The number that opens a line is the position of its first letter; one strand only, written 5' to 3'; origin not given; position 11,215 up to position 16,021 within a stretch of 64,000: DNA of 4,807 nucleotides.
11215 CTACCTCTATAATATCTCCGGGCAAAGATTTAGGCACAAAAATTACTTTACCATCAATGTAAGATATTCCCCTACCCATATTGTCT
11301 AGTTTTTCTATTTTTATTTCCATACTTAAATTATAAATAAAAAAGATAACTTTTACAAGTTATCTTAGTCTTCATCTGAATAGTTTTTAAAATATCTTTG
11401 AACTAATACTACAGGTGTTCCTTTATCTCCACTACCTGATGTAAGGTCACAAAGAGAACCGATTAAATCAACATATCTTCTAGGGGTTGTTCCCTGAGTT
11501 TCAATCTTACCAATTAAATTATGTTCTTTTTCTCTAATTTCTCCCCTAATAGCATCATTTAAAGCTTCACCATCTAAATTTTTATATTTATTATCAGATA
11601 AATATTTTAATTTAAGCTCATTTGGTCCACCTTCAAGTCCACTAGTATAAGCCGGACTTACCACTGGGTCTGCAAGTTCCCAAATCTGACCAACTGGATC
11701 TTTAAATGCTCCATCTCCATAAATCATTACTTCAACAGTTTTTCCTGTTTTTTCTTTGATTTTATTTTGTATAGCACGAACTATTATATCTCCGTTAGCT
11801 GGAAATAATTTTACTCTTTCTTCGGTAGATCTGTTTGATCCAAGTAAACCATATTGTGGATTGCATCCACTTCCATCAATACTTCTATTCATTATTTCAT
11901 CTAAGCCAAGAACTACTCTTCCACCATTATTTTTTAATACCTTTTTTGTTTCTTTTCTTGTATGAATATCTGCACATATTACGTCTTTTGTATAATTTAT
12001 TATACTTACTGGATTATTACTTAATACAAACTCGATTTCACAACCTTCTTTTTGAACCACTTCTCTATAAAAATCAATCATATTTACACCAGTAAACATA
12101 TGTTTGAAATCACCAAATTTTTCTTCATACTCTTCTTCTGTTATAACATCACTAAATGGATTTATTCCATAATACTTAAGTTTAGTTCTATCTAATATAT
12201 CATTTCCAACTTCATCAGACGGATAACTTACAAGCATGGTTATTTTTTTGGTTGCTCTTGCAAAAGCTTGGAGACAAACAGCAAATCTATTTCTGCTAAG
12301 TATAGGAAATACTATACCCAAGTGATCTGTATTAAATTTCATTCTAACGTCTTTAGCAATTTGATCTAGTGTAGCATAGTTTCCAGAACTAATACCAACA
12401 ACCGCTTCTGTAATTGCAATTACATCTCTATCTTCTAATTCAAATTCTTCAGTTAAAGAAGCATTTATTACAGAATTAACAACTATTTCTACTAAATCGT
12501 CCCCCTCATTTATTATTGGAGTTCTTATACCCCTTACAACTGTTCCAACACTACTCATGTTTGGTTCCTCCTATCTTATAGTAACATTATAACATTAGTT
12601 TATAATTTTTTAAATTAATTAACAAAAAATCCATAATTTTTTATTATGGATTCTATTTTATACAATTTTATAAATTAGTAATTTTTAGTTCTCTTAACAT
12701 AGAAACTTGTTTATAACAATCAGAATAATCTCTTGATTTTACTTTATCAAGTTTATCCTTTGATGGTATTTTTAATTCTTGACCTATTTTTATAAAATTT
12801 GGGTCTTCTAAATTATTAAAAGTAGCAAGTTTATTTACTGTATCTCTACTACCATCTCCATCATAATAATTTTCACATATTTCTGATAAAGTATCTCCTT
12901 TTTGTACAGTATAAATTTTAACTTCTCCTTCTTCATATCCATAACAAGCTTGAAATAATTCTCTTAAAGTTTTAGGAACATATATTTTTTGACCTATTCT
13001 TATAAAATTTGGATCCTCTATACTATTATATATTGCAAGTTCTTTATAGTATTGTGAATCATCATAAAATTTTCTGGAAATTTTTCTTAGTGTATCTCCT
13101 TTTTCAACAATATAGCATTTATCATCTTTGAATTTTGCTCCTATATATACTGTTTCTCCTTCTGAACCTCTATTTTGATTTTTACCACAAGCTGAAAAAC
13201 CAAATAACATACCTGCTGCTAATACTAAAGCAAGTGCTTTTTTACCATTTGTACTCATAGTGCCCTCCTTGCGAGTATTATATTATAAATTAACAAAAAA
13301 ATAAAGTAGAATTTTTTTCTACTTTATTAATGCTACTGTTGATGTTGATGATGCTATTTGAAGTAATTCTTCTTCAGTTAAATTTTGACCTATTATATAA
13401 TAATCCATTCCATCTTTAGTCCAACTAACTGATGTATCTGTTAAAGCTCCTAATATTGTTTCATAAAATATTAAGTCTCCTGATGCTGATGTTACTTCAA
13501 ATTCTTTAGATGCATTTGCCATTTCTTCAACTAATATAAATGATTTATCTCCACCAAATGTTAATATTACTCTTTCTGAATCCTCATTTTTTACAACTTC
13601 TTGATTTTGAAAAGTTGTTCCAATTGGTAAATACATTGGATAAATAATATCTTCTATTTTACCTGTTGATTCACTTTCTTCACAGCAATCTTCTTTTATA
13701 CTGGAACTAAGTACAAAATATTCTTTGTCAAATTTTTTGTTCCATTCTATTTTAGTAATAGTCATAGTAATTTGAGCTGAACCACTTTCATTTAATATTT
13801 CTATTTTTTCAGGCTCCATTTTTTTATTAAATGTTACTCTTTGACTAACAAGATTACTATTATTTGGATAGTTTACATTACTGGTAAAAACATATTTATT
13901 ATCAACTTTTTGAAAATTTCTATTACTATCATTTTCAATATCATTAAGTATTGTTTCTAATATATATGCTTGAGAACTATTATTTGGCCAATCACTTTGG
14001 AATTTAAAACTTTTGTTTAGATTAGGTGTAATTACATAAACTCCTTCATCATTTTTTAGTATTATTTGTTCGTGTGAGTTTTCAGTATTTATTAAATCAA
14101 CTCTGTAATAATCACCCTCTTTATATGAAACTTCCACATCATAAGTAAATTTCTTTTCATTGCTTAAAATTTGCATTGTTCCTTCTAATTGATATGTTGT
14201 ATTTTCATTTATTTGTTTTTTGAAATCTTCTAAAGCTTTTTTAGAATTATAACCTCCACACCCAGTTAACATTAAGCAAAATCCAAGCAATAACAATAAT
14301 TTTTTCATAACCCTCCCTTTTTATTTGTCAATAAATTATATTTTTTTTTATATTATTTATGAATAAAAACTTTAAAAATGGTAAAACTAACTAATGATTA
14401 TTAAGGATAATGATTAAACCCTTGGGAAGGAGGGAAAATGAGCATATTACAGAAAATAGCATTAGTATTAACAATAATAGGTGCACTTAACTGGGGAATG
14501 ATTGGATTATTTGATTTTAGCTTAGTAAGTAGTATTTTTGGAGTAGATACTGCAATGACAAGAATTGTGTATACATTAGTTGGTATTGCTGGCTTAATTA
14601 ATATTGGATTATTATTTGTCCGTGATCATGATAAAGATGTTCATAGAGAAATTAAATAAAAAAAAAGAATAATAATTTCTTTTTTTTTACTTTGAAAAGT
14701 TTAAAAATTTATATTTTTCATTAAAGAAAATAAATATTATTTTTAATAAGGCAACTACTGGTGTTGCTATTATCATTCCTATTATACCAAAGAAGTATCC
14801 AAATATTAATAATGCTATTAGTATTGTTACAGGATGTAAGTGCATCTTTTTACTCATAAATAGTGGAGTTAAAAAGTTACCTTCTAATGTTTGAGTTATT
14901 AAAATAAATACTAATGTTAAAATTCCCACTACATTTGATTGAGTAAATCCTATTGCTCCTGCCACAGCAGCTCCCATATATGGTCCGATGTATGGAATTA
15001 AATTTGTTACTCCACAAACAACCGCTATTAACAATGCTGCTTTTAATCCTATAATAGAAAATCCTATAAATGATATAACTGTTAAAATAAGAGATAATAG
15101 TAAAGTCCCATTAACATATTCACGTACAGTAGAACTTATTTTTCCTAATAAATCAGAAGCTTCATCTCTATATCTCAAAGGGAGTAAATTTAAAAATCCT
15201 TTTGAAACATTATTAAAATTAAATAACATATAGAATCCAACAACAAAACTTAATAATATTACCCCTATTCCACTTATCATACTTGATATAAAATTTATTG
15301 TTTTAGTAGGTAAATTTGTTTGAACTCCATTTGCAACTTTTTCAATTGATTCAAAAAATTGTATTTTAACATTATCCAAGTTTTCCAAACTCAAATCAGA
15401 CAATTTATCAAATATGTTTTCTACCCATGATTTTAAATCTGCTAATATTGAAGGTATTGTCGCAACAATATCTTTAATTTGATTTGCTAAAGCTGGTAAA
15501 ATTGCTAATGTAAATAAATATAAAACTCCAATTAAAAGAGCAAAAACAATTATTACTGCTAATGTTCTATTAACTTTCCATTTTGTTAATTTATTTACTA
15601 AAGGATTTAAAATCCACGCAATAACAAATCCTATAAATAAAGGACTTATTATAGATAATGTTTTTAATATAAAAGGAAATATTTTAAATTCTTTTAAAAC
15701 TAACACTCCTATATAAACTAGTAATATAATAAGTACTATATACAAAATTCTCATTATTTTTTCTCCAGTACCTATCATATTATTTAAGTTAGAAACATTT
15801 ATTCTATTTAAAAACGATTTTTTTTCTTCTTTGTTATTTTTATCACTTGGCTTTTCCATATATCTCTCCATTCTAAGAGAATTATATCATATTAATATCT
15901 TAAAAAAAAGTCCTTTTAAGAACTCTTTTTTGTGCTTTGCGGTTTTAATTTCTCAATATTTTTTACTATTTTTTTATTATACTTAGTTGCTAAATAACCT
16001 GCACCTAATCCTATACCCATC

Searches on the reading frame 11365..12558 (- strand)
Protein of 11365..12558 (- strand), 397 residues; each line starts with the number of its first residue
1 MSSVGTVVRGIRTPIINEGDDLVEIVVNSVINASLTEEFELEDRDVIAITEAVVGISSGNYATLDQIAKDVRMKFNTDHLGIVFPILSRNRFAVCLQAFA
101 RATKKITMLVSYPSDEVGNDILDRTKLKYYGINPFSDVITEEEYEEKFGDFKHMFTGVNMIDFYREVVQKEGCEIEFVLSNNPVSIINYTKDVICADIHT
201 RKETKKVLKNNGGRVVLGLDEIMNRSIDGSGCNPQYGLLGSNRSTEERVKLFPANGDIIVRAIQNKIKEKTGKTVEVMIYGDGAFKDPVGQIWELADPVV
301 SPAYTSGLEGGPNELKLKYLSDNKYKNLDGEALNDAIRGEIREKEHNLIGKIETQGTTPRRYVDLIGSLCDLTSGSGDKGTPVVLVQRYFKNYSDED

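Call 16: search_protein_families(library=pfam, proteins=[window:11365-12558:-], max_evalue=0.01)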
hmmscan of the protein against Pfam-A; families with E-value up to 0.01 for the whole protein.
window:11365-12558:- (397 aa): 1 family
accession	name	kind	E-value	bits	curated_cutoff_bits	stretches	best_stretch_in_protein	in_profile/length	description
PF01996.21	F420_ligase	-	1.9e-54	184.9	25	1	10-387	1-217/218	F420-0:Gamma-glutamyl ligase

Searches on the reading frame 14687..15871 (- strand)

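Call 16: search_protein_families(library=pfam, proteins=[window:14687-15871:-], max_evalue=0.01)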
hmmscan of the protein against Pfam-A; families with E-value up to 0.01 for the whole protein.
window:14687-15871:- (394 aa): 2 families
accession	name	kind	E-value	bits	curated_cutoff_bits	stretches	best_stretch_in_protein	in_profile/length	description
PF01594.21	AI-2E_transport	-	2.5e-67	227.8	34.3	1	49-380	5-323/327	AI-2E family transporter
PF05478.16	Prominin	-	0.00073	18.2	34.3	1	103-190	144-229/799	Prominin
